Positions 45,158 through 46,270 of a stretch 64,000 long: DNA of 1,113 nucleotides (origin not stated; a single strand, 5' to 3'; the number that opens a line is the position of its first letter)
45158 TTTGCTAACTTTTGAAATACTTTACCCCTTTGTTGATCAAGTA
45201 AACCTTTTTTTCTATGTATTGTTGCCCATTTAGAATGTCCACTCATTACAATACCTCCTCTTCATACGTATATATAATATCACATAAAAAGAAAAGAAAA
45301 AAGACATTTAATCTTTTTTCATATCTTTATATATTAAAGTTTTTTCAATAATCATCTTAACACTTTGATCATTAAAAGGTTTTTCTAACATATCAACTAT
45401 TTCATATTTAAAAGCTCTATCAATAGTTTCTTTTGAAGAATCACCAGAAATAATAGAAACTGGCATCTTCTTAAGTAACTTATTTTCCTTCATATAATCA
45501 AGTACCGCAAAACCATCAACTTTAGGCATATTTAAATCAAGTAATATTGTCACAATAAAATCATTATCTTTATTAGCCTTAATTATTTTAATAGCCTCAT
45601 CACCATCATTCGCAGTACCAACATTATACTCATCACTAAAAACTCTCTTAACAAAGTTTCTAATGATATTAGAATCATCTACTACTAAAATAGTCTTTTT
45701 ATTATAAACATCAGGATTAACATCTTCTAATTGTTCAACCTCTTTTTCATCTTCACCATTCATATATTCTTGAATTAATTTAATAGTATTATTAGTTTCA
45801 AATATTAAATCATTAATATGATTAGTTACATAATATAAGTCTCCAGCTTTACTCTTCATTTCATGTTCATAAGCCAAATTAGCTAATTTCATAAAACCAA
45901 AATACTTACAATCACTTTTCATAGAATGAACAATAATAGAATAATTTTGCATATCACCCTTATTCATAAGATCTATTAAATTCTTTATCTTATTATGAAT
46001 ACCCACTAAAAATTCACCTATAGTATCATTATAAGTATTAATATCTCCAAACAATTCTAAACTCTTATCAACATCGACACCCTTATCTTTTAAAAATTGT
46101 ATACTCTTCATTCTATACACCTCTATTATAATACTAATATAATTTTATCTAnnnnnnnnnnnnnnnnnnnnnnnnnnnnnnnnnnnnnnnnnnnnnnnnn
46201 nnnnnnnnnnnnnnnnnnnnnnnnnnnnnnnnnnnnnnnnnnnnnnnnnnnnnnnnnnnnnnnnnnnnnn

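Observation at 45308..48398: Tight four-gene operon: DUF4176-like small protein, 172-aa acidic protein, low-complexity protein with C-terminal hydrophobic segment and poly-acidic tail, Hpt-REC phosphorelay protein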

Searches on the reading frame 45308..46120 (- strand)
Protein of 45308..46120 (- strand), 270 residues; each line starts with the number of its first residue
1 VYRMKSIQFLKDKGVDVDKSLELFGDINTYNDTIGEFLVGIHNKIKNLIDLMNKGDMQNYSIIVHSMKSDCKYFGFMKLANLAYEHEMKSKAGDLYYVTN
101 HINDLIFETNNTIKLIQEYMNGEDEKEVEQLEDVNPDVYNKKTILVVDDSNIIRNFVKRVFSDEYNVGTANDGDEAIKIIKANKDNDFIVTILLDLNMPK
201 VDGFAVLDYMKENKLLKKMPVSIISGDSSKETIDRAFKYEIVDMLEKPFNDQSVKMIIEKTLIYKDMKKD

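Call 3: search_protein_families(library=pfam, proteins=[window:45308-46120:-], max_evalue=1)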
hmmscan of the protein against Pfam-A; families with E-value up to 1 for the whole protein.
window:45308-46120:- (270 aa): 3 families
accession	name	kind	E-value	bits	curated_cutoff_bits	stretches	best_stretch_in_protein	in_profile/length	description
PF00072.30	Response_reg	-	1.6e-21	77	30.2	1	144-256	1-108/111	Response regulator receiver domain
PF01627.28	Hpt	-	0.00066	20.3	24.6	1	35-88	4-57/84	Hpt domain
PF23018.2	Cypovirus_WIV_4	-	0.44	11.3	28.2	1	83-149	36-102/105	Cypovirus WIV domain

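Call 4: search_protein_families(library=ncbifam, proteins=[window:45308-46120:-], max_evalue=1)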
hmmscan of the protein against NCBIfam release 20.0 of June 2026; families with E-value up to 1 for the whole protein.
window:45308-46120:- (270 aa): 75 families (the best 25 are shown)
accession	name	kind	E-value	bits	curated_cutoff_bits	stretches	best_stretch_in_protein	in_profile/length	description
NF051870.1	NAssimRespRegNtrX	equivalog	3.3e-17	62.5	600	1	143-269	3-126/452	nitrogen assimilation response regulator NtrX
NF045717.1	DVU0259_DivK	exception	3.7e-17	62.6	160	1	141-262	2-116/117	DVU0259 family response regulator domain-containing protein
NF045901.1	HisKinLetSLeg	equivalog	4.3e-16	58.1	1650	2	112-256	640-783/906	two-component system sensor histidine kinase LetS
NF008469.0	PRK11361.1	equivalog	4.5e-14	52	714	1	141-270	4-128/461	acetoacetate metabolism transcriptional regulator AtoC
NF007135.0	PRK09581.1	equivalog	4.6e-14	52.1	474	1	143-254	4-112/457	PleD family two-component system response regulator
NF001965.0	PRK00742.1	subfamily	3.1e-13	49.6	293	1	143-261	5-121/357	chemotaxis-specific protein-glutamate methyltransferase CheB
NF007969.0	PRK10693.1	equivalog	1.1e-12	47.6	329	1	140-252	6-113/337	two-component system response regulator RssB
NF006900.1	PRK09390.1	equivalog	2.9e-11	43.3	255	1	140-263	3-121/203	response regulator FixJ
NF008318.0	PRK11107.1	equivalog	6.1e-11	41.1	890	1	104-260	631-783/920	two-component sensor histidine kinase BarA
NF007901.0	PRK10610.1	equivalog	7.3e-11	42.3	189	1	143-259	7-121/129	chemotaxis response regulator CheY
NF007935.0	PRK10651.1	equivalog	8.7e-11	41.4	250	1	140-226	5-90/216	two-component system response regulator NarL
NF053512.1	nitric_RR_NosR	exception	1.1e-10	41.1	400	1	144-269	1-122/422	response regulator c-di-GMP phosphodiesterase, NosR family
NF009206.0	PRK12555.1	subfamily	3e-10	39.6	342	1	144-257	3-114/340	chemotaxis-specific protein-glutamate methyltransferase CheB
NF041367.1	CheY_Halo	equivalog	3.4e-10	40.3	200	1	144-260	1-112/114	chemotaxis protein CheY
TIGR02154.1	PhoB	equivalog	4.4e-10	39.3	296.2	1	141-254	2-112/226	phosphate regulon transcriptional regulator PhoB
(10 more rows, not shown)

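Call 15: find_encoding_contigs(protein=window:45308-46111:-, flank=8000, max_places=10)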
Protein window:45308-46111:- (267 aa): 24 contigs read that carry it; 10 places shown.
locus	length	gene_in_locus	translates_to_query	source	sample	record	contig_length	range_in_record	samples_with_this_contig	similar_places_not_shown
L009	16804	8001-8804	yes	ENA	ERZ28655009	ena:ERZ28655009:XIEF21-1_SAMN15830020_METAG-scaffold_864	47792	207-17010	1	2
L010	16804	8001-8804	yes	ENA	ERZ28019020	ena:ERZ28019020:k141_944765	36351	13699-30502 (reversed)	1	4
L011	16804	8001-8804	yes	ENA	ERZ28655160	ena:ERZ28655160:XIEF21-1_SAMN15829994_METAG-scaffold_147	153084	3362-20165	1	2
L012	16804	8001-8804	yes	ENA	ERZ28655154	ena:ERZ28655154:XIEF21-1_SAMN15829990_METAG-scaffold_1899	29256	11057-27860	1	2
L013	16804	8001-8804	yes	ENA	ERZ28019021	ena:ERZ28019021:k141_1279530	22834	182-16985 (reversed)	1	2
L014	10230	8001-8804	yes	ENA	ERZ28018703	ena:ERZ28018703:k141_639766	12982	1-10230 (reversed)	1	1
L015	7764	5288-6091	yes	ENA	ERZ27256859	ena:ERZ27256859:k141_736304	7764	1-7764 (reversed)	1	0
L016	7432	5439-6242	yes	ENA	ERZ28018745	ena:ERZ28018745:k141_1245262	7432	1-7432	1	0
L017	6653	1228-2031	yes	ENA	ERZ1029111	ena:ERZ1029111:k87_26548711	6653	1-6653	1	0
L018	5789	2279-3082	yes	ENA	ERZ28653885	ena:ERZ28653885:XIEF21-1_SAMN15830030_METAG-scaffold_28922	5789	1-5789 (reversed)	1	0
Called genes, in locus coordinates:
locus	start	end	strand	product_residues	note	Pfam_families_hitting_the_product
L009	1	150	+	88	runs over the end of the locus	PF06949:DUF1292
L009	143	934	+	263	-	-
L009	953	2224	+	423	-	PF01018:GTP1_OBG, PF02421:FeoB_N, PF01926:MMR_HSR1, PF09269:DUF1967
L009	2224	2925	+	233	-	PF03372:Exo_endo_phos, PF14529:Exo_endo_phos_2 (weak)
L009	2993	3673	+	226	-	-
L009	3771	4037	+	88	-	PF13780:DUF4176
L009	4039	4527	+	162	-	-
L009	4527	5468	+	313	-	-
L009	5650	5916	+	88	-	PF13780:DUF4176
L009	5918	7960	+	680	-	-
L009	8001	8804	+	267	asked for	PF00072:Response_reg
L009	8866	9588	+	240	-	PF20772:TACO1_YebC_N, PF01709:Transcrip_reg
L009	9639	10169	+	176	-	-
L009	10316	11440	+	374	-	PF12784:PDDEXK_2 (weak)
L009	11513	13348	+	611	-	PF00501:AMP-binding, PF13193:AMP-binding_C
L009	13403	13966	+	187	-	PF01330:RuvA_N, PF14520:HHH_5, PF07499:RuvA_C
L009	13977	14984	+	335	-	PF06068:TIP49 (weak), PF05496:RuvB_N, PF00004:AAA, PF07728:AAA_5, PF13173:AAA_14 (faint), PF17864:AAA_lid_4, PF05491:WHD_RuvB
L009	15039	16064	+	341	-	PF02547:Queuosine_synth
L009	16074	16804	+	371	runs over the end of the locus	PF01702:TGT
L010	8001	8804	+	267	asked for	PF00072:Response_reg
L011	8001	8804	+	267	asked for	PF00072:Response_reg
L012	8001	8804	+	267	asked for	PF00072:Response_reg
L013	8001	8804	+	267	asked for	PF00072:Response_reg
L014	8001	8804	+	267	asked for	PF00072:Response_reg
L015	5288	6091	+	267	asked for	PF00072:Response_reg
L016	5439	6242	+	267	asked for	PF00072:Response_reg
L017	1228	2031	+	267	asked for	PF00072:Response_reg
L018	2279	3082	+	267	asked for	PF00072:Response_reg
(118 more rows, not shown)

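Call 38: find_homologous_proteins(query=window:45308-46111:-, max_evalue=1e-10)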
Query window:45308-46111:- (267 aa): 3223 proteins with E <= 1e-10 among 4313 candidates; the best 120 are listed.
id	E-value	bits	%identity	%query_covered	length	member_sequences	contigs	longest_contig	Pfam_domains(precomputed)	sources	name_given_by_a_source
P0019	3.3e-166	569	100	100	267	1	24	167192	PF00072.31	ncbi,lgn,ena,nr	ncbi:MAG: response regulator [Bacilli bacterium]|nr:response regulator [Bacilli bacterium] MBR299770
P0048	1.7e-165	566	100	100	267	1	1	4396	PF00072.31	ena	-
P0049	3.6e-165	565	100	100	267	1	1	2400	PF00072.31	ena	-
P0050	8.8e-164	561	99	100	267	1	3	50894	PF00072.31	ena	-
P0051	1.3e-160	550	97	100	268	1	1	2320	PF00072.31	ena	-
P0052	2.3e-159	546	96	100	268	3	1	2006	PF00072.31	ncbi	-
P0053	9.6e-128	443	78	99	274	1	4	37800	PF00072.31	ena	-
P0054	1.2e-127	442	79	100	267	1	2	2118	PF00072.31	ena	-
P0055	3.5e-127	441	80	99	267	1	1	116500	PF00072.31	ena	-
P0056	1.3e-126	439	79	99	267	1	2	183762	PF00072.31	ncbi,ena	-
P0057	2.1e-126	438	78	99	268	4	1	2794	PF00072.31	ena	-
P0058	2.1e-125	435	77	99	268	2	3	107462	PF00072.31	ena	-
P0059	2.6e-125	435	78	99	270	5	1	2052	PF00072.31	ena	-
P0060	5.2e-125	434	77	99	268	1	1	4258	PF00072.31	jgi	jgi:CheY-like chemotaxis protein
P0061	1.0e-124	433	77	99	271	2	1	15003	PF00072.31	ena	-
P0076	6.3e-123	427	76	99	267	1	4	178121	PF00072.31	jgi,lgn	-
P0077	7.0e-123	427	74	99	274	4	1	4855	PF00072.31,PF01627.29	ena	-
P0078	7.9e-123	427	76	100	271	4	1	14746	PF00072.31,PF01627.29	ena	-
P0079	9.8e-123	426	75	99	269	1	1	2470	PF00072.31,PF01627.29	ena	-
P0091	4.3e-122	424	77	99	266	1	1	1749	PF00072.31,PF01627.29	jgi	jgi:CheY-like chemotaxis protein/HPt (histidine-containing phosphotransfer) domain-containing protei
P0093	8.9e-122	423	75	99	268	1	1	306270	PF00072.31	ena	-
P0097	1.5e-121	422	75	99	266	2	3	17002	PF00072.31,PF01627.29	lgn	-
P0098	2.0e-121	422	75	99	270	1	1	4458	PF00072.31,PF01627.29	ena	-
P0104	5.9e-121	421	74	100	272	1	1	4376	PF00072.31,PF01627.29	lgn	-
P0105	6.0e-121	421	74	99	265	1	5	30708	PF00072.31,PF01627.29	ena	-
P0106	7.3e-121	420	76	99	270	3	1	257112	PF00072.31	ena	-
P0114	6.1e-120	417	76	100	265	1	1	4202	PF00072.31,PF01627.29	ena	-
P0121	2.0e-119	416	74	99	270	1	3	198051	PF00072.31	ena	-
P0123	4.1e-119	415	74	99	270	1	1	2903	PF00072.31,PF01627.29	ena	-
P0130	9.2e-119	413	73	100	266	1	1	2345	PF00072.31,PF01627.29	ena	-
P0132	1.6e-118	413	73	100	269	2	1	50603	PF00072.31,PF01627.29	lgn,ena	-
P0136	2.0e-118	412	73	99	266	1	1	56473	PF00072.31,PF01627.29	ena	-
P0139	4.2e-118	411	75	100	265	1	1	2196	PF00072.31,PF01627.29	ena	-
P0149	1.2e-117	410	74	99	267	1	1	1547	PF00072.31,PF01627.29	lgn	-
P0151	1.4e-117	410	75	100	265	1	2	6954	PF00072.31,PF01627.29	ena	-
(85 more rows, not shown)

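Call 39: find_encoding_contigs(protein=P0093, flank=7000, max_places=1)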
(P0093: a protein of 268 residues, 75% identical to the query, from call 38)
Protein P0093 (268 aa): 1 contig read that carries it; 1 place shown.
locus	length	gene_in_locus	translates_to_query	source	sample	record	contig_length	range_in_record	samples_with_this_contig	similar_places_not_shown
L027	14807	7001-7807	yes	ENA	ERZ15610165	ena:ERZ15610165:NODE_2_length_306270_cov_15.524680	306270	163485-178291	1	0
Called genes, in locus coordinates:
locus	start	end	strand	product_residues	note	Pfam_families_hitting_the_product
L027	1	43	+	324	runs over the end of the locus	-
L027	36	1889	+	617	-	-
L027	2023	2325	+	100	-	PF00829:Ribosomal_L21p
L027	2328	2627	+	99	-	PF04327:Peptidase_Prp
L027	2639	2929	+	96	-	PF01016:Ribosomal_L27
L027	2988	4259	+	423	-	PF01018:GTP1_OBG, PF02421:FeoB_N, PF01926:MMR_HSR1, PF09269:DUF1967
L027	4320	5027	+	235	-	-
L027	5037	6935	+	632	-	-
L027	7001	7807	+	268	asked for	PF00072:Response_reg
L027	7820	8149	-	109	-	-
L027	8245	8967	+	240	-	PF20772:TACO1_YebC_N, PF01709:Transcrip_reg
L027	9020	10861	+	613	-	PF00501:AMP-binding, PF13193:AMP-binding_C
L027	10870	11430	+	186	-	PF01330:RuvA_N, PF14520:HHH_5, PF07499:RuvA_C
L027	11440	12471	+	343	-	PF06068:TIP49 (faint), PF05496:RuvB_N, PF00004:AAA, PF07728:AAA_5 (faint), PF13173:AAA_14 (faint), PF17864:AAA_lid_4, PF05491:WHD_RuvB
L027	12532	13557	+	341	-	PF02547:Queuosine_synth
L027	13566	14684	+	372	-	PF01702:TGT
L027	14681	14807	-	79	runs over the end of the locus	-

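Call 40: find_encoding_contigs(protein=P0106, flank=7000, max_places=1)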
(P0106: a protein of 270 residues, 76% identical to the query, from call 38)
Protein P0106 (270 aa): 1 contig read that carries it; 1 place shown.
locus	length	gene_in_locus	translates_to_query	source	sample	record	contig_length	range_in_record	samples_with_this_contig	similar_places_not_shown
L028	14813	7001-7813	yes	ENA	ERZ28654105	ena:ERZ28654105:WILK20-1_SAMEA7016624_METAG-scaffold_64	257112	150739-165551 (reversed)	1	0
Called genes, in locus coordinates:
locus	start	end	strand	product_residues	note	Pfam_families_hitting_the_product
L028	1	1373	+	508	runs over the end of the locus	-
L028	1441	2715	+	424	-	PF01018:GTP1_OBG, PF02421:FeoB_N, PF01926:MMR_HSR1, PF09269:DUF1967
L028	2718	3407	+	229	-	-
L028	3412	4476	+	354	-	-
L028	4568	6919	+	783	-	-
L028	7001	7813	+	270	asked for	PF00072:Response_reg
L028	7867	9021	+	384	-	PF02661:Fic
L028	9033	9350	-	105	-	-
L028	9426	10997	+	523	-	PF12725:DUF3810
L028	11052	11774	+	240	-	PF20772:TACO1_YebC_N, PF01709:Transcrip_reg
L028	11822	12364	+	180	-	-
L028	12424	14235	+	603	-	PF00501:AMP-binding, PF13193:AMP-binding_C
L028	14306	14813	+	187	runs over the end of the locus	PF01330:RuvA_N, PF14520:HHH_5, PF07499:RuvA_C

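Call 41: find_encoding_contigs(protein=P0121, flank=7000, max_places=1)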
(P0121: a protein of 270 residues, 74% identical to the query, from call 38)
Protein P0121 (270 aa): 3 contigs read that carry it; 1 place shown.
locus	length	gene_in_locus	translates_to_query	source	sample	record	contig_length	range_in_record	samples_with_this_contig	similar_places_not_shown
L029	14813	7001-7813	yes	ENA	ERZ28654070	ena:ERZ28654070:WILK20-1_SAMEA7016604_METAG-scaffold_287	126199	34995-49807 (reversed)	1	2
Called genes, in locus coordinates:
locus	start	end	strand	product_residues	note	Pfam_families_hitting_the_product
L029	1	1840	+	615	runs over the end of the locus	-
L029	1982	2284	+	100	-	PF00829:Ribosomal_L21p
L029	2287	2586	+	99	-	PF04327:Peptidase_Prp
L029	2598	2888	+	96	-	PF01016:Ribosomal_L27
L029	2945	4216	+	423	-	PF01018:GTP1_OBG, PF02421:FeoB_N, PF01926:MMR_HSR1, PF09269:DUF1967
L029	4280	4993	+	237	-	-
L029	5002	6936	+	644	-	PF01424:R3H (weak)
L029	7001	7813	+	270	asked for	PF00072:Response_reg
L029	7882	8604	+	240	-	PF20772:TACO1_YebC_N, PF01709:Transcrip_reg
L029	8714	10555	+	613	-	PF00501:AMP-binding, PF13193:AMP-binding_C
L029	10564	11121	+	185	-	PF01330:RuvA_N, PF14520:HHH_5, PF07499:RuvA_C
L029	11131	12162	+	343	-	PF06068:TIP49 (weak), PF05496:RuvB_N, PF00004:AAA, PF07728:AAA_5, PF13173:AAA_14 (faint), PF17864:AAA_lid_4, PF05491:WHD_RuvB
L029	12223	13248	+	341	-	PF02547:Queuosine_synth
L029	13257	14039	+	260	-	PF12146:Hydrolase_4 (weak), PF20408:Abhydrolase_11 (faint), PF00561:Abhydrolase_1 (faint)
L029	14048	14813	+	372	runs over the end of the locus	PF01702:TGT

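Call 42: find_encoding_contigs(protein=P0076, flank=7000, max_places=1)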
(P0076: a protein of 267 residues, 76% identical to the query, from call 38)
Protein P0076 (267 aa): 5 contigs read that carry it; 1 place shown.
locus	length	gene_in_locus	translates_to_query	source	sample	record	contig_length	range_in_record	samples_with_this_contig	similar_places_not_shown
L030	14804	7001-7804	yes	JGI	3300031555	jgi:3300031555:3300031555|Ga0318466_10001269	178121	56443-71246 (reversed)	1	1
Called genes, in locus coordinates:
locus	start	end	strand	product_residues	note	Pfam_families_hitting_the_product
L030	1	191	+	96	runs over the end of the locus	PF01016:Ribosomal_L27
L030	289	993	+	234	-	PF09359:VTC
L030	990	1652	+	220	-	PF16316:DUF4956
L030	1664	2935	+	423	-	-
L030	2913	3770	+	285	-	PF23023:Anti-Pycsar_Apyc1 (weak), PF00753:Lactamase_B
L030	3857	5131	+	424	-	PF01018:GTP1_OBG, PF02421:FeoB_N, PF01926:MMR_HSR1, PF09269:DUF1967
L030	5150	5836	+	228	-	-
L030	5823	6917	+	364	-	-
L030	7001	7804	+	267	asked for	PF00072:Response_reg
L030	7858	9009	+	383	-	PF02661:Fic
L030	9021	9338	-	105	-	-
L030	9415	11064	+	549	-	-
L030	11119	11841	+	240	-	PF20772:TACO1_YebC_N, PF01709:Transcrip_reg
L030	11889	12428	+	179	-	-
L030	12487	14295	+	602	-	PF00501:AMP-binding, PF13193:AMP-binding_C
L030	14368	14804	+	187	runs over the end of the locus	PF01330:RuvA_N, PF14520:HHH_5, PF07499:RuvA_C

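Call 63: search_solved_structures(query=window:45308-46111:-, max_evalue=0.01)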
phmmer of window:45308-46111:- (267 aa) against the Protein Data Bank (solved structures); distinct sequences matched with E-value up to 0.01: 187 (the best 60 are shown).
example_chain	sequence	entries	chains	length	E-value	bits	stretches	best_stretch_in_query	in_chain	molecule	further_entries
9xzo_A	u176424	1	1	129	1.7e-14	57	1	140-259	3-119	De novo protein M1X0B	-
12aw_A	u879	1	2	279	1.2e-10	44.4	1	139-256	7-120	HYBRID TWO-COMPONENT SYSTEM PROTEIN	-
3to5_A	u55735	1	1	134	1.8e-10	43.9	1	137-257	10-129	CheY homolog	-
4hnq_A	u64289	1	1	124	2e-10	43.7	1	139-257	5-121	Chemotaxis protein CheY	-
4d6x_A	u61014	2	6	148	2.2e-10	43.6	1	140-262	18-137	BACTERIAL REGULATORY, FIS FAMILY PROTEIN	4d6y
4hns_A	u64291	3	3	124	2.8e-10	43.2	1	139-257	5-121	Chemotaxis protein CheY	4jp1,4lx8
3lte_A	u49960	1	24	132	4.9e-10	42.4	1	138-250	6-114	Response regulator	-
3h1g_A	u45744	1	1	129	7.3e-10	41.9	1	140-258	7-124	Chemotaxis protein cheY homolog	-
3gwg_A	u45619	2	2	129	1.4e-09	40.9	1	140-258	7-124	Chemotaxis protein cheY homolog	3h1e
5m7n_A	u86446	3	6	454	1.7e-09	40.6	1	140-266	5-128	Nitrogen assimilation regulatory protein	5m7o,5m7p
1mvo_A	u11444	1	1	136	2.5e-09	40.1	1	137-257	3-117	PhoP response regulator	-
6xvu_A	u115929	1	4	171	3.7e-09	39.5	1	163-261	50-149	Response regulator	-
4qpj_C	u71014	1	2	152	4.1e-09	39.4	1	139-250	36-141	Cell cycle response regulator CtrA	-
4ja2_A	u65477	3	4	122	5.7e-09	38.9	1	139-249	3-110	Response regulator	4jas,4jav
3h1f_A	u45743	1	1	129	6.7e-09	38.7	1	140-258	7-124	Chemotaxis protein cheY homolog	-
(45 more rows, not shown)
